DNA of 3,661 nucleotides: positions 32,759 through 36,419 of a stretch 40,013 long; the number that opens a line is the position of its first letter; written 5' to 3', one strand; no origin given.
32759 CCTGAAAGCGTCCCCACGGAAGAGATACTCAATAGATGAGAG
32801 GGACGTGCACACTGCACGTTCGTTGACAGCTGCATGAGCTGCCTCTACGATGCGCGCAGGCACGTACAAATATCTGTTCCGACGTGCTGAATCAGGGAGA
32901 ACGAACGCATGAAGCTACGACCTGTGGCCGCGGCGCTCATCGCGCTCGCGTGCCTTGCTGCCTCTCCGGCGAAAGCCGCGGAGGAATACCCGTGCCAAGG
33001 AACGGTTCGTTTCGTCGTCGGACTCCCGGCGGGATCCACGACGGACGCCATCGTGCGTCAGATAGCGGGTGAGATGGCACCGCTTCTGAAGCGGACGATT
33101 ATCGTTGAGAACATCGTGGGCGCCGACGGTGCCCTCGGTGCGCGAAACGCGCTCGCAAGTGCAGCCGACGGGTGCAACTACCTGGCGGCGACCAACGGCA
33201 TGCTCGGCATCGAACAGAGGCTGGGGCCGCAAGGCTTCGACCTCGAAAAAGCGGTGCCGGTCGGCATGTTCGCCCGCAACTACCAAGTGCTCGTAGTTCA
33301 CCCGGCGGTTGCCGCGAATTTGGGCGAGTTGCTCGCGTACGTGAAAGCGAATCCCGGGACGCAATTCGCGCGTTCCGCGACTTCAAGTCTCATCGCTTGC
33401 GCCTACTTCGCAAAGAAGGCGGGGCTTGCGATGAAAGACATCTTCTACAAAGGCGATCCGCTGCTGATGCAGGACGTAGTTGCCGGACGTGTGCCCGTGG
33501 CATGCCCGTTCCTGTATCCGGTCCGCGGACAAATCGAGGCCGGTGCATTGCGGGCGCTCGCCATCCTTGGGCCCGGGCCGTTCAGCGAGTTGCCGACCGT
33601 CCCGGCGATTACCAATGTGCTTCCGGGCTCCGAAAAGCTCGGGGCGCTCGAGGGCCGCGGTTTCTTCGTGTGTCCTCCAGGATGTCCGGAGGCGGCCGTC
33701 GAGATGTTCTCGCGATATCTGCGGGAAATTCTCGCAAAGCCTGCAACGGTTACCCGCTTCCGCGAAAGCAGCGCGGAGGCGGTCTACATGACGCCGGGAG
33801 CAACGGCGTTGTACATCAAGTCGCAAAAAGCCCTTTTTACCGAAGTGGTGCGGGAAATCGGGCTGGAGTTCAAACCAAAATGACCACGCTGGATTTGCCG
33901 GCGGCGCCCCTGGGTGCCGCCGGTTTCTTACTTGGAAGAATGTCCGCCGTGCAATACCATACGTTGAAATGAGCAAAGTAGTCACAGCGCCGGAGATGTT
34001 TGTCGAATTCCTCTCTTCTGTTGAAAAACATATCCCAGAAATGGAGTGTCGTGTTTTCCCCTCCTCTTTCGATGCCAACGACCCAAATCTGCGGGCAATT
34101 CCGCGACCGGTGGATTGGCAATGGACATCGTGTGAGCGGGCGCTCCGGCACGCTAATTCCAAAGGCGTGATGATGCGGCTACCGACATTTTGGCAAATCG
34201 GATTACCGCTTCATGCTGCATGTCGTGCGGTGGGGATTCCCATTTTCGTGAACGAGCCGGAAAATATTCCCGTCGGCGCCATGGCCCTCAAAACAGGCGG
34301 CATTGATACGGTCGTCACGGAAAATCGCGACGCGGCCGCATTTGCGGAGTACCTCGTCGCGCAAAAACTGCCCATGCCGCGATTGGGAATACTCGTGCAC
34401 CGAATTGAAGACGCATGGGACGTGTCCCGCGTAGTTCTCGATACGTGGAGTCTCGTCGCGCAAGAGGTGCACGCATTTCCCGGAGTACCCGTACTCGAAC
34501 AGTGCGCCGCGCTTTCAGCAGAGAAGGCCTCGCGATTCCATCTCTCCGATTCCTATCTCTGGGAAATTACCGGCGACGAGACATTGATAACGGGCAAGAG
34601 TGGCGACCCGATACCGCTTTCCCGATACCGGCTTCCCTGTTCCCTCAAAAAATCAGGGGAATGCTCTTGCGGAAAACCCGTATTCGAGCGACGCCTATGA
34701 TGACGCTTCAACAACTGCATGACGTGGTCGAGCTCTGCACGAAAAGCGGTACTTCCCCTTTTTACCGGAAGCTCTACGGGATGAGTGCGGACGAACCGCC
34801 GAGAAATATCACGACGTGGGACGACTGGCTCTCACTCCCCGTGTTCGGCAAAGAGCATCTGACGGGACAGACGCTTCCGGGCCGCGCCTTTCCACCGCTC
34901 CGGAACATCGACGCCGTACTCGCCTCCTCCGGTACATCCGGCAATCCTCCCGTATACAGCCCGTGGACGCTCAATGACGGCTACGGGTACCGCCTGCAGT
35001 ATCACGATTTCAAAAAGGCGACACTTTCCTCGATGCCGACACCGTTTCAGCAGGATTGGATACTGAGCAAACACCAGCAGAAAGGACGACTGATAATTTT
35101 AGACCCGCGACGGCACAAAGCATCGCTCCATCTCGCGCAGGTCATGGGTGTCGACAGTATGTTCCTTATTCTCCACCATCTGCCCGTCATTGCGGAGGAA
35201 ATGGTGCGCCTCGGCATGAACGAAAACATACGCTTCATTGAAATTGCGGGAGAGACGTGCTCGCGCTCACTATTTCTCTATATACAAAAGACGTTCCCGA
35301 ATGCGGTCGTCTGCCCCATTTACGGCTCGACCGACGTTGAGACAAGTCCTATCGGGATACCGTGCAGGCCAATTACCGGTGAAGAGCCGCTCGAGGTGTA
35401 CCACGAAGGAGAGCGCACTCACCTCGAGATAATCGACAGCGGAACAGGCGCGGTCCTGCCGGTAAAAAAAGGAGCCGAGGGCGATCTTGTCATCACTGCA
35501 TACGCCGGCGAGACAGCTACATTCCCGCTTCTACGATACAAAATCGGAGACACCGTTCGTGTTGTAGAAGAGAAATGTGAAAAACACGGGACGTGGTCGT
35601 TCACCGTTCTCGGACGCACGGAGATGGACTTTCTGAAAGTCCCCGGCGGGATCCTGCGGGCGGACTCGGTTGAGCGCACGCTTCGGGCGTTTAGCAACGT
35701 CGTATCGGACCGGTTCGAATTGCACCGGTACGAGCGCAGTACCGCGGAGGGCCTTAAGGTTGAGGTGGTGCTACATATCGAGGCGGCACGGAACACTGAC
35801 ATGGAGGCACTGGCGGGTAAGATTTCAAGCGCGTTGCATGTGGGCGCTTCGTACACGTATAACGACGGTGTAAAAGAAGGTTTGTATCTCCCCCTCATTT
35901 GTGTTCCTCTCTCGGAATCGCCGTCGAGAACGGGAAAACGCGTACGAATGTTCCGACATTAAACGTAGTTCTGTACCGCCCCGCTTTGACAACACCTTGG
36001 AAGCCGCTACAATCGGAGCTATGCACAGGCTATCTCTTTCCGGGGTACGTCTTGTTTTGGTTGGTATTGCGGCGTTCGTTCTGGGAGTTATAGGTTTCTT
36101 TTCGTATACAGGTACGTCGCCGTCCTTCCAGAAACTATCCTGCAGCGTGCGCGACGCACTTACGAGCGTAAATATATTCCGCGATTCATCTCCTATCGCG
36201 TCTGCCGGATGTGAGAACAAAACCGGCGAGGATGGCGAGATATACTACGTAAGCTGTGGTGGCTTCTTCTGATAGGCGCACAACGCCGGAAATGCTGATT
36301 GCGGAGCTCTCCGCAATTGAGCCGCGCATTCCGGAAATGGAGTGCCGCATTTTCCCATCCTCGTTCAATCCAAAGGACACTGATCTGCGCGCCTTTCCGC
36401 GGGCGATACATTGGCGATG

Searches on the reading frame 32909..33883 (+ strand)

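Call 35: search_protein_families(library=ncbifam, proteins=[window:32909-33883:+], max_evalue=0.001)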
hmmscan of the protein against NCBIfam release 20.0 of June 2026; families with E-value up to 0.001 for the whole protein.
window:32909-33883:+ (324 aa): 0 families

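Call 54: search_protein_families(library=pfam, proteins=[window:32909-33883:+], max_evalue=1)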
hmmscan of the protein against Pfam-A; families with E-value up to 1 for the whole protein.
window:32909-33883:+ (324 aa): 1 family
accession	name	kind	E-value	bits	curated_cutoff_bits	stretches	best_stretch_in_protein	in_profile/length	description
PF03401.19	TctC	-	5.3e-25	88.9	27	1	48-319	1-274/274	Tripartite tricarboxylate transporter family receptor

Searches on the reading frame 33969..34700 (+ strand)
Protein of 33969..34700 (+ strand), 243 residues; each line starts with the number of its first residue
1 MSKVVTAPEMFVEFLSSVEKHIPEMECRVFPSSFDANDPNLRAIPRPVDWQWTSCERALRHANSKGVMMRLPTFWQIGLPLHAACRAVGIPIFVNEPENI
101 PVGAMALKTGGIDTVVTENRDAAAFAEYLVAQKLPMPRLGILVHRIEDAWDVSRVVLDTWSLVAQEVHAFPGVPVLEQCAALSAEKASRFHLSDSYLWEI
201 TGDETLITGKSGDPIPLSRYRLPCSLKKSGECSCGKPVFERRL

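Call 35: search_protein_families(library=ncbifam, proteins=[window:33969-34700:+], max_evalue=0.001)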
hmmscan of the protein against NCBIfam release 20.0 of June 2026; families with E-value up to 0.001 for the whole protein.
window:33969-34700:+ (243 aa): 0 families

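Call 54: search_protein_families(library=pfam, proteins=[window:33969-34700:+], max_evalue=1)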
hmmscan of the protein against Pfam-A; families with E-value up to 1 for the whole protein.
window:33969-34700:+ (243 aa): 0 families

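Call 71: find_homologous_proteins(query=window:33969-34700:+, max_evalue=0.001)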
Query window:33969-34700:+ (243 aa): 39 proteins with E <= 0.001 among 426 candidates.
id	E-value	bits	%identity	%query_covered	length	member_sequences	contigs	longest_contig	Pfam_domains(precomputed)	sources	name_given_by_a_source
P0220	5.9e-163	558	100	100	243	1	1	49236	-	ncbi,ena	-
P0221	1.7e-118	413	71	99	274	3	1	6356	-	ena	-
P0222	3.5e-117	409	74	98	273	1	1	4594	-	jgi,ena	-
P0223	1.4e-109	384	69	97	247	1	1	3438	-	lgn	-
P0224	3.1e-75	271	53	96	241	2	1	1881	-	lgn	-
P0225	1.4e-72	262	51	93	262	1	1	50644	-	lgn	-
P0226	4.2e-72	261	50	96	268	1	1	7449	-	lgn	-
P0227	9.0e-71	257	49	98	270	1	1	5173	-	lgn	-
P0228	9.8e-70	253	55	88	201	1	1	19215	-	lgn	-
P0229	3.9e-69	251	49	94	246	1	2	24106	-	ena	-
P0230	3.0e-67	245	48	97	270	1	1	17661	-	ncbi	-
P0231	1.1e-65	240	48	98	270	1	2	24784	-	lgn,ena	-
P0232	1.5e-65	239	52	87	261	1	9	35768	-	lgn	-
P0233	8.8e-65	237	47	97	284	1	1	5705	-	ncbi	-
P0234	1.3e-64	236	47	96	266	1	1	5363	-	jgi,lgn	-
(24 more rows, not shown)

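Call 78: search_protein_families(library=padloc, proteins=[window:33969-34700:+], max_evalue=0.01)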
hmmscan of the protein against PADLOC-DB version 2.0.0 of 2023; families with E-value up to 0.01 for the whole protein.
window:33969-34700:+ (243 aa): 0 families

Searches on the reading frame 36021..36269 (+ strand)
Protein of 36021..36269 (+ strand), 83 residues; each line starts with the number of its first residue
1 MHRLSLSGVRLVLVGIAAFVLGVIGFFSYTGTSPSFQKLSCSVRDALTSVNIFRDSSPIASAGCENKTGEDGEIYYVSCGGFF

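Call 94: search_protein_families(library=ncbifam, proteins=[window:36021-36269:+], max_evalue=10)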
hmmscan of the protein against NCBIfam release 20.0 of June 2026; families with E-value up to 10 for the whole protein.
seq(83 aa): 1 family
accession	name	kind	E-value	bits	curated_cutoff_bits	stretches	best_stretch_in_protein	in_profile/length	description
NF009317.0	PRK12674.2-1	equivalog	0.019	15.2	107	1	5-32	4-31/105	Na+/H+ antiporter subunit G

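Call 95: search_protein_families(library=pfam, proteins=[window:36021-36269:+], max_evalue=10)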
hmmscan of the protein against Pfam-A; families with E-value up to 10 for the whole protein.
seq(83 aa): 1 family
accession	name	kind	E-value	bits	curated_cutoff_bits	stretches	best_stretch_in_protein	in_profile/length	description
PF12729.13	4HB_MCP_1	-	0.33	10.9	27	1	12-55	10-53/181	Four helix bundle sensory module for signal transduction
